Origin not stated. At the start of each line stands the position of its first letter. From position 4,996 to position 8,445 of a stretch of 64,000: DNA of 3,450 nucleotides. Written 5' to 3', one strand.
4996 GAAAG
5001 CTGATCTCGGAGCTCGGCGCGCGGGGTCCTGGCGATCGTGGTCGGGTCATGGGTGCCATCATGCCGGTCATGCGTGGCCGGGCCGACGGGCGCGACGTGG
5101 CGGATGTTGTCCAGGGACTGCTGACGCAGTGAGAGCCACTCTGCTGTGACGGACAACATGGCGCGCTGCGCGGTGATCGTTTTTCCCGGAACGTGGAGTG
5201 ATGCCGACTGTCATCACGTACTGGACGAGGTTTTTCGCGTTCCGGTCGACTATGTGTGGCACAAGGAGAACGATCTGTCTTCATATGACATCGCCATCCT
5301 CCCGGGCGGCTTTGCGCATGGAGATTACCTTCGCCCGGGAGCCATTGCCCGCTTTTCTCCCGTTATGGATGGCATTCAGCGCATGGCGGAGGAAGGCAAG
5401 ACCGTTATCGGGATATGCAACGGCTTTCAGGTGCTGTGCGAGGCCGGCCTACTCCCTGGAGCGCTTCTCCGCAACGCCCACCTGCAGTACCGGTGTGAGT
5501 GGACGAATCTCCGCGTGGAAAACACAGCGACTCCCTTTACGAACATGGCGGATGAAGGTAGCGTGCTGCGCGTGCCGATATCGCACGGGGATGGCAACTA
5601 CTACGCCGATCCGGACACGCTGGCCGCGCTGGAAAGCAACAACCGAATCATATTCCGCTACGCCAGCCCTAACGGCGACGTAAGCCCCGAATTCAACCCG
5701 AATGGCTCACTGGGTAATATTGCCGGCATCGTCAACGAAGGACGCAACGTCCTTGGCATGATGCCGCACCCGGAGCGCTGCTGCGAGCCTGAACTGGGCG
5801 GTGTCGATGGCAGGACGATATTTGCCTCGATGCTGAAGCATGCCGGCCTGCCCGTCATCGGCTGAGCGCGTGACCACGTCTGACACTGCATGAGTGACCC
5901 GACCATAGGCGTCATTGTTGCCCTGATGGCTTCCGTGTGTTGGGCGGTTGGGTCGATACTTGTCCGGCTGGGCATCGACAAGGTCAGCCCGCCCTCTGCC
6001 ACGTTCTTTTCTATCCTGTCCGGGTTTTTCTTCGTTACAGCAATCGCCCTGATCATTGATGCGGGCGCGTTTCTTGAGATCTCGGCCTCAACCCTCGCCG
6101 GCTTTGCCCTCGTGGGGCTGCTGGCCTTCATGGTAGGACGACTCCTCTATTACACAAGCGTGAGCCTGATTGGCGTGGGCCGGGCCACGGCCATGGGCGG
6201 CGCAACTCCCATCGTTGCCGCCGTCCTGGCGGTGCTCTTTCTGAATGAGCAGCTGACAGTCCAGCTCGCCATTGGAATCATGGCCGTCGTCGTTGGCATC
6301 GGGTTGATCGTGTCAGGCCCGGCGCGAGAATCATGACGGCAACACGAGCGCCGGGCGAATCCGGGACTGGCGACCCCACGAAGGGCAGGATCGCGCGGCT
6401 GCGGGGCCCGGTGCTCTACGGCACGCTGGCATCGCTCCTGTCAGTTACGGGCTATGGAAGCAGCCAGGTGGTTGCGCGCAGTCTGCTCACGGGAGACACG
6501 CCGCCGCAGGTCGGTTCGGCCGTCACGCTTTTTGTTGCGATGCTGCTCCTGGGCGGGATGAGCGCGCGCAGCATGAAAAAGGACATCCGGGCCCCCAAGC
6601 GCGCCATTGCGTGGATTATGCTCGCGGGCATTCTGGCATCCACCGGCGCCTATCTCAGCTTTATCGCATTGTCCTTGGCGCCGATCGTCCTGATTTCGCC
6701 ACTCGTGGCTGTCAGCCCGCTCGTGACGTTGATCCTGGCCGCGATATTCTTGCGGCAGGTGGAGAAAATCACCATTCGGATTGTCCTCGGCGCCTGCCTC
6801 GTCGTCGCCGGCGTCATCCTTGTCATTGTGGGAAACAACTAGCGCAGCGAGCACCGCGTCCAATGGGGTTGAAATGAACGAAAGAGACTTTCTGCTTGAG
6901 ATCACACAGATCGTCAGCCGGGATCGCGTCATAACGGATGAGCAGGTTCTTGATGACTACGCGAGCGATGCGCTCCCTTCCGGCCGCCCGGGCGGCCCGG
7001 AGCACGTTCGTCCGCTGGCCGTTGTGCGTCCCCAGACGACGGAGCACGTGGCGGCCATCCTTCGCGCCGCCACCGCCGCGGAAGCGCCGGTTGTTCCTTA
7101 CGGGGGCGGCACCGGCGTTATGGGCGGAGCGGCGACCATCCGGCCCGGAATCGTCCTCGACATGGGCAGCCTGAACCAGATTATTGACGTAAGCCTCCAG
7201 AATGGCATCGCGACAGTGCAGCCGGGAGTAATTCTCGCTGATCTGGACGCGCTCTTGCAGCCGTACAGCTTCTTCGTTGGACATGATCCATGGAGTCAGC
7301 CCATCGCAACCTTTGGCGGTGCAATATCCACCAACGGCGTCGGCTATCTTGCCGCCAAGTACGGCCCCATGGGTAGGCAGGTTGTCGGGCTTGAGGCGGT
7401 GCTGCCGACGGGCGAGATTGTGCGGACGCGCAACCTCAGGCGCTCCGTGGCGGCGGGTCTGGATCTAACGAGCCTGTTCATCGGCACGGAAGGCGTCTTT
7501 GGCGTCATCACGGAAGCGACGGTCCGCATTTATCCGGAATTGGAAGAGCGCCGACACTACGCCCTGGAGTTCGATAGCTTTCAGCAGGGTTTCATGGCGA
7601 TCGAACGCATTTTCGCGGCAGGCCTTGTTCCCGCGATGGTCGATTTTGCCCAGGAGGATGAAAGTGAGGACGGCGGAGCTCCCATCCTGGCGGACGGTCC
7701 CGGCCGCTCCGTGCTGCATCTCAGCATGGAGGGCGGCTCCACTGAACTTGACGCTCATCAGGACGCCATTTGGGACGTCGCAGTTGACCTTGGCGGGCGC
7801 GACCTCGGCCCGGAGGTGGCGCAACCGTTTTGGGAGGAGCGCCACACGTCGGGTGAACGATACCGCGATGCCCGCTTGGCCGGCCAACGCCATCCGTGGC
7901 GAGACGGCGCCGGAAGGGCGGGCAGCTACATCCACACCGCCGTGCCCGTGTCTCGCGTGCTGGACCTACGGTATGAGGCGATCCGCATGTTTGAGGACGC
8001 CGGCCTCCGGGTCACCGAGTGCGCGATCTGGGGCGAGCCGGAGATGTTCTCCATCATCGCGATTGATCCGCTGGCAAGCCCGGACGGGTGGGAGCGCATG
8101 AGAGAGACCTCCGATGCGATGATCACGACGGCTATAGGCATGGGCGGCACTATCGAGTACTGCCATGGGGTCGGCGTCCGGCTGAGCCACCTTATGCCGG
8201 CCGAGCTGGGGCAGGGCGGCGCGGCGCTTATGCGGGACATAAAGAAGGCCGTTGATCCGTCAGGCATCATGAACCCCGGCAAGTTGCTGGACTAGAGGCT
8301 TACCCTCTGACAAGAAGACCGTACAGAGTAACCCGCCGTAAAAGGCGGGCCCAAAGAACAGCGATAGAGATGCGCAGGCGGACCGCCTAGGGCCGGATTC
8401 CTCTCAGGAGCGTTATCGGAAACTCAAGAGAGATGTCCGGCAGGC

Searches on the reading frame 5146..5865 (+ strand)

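Call 50: search_protein_families(library=pfam, proteins=[window:5146-5865:+], max_evalue=0.0001)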
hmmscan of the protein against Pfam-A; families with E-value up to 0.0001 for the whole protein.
window:5146-5865:+ (239 aa): 3 families
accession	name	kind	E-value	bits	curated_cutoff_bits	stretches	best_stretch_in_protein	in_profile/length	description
PF13507.12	GATase_5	-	1.5e-37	129.5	27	1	7-214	3-231/260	CobB/CobQ-like glutamine amidotransferase domain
PF07685.20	GATase_3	-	1.2e-08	35.2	27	1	26-99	19-90/196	CobB/CobQ-like glutamine amidotransferase domain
PF01965.30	DJ-1_PfpI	-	1.8e-08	34.8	26.6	1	30-106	46-116/165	DJ-1/PfpI family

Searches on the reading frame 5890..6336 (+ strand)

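Call 50: search_protein_families(library=pfam, proteins=[window:5890-6336:+], max_evalue=0.0001)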
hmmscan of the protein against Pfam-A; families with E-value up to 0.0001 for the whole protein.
window:5890-6336:+ (148 aa): 1 family
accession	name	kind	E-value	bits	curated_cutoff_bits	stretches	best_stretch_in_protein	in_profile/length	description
PF00892.27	EamA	-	1e-19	71.6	28.2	1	6-141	2-134/135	EamA-like transporter family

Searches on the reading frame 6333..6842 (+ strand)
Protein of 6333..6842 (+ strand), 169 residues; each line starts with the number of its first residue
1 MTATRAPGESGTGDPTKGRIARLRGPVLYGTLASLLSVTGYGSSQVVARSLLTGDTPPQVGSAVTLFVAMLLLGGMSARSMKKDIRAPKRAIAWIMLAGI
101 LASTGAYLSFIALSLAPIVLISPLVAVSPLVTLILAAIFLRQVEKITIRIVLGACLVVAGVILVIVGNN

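Call 50: search_protein_families(library=pfam, proteins=[window:6333-6842:+], max_evalue=0.0001)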
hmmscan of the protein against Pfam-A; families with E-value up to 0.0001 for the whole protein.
window:6333-6842:+ (169 aa): 2 families
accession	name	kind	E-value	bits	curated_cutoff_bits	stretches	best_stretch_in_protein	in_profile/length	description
PF00892.27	EamA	-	7e-14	52.7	28.2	1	29-165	2-134/135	EamA-like transporter family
PF05653.20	Mg_trans_NIPA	-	5.1e-07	29.6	26.2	1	93-165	49-120/295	Magnesium transporter NIPA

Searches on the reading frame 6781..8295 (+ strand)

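Call 32: search_protein_families(library=pfam, proteins=[window:6781-8295:+], max_evalue=0.00001)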
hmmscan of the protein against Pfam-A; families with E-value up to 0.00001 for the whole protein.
window:6781-8295:+ (504 aa): 2 families
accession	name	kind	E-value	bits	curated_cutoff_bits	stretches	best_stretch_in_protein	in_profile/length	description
PF01565.28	FAD_binding_4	-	1.9e-40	138.2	26.4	1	78-216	1-138/139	FAD binding domain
PF02913.24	FAD-oxidase_C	-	5e-25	89.1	21.2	1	255-502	3-248/248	FAD linked oxidases, C-terminal domain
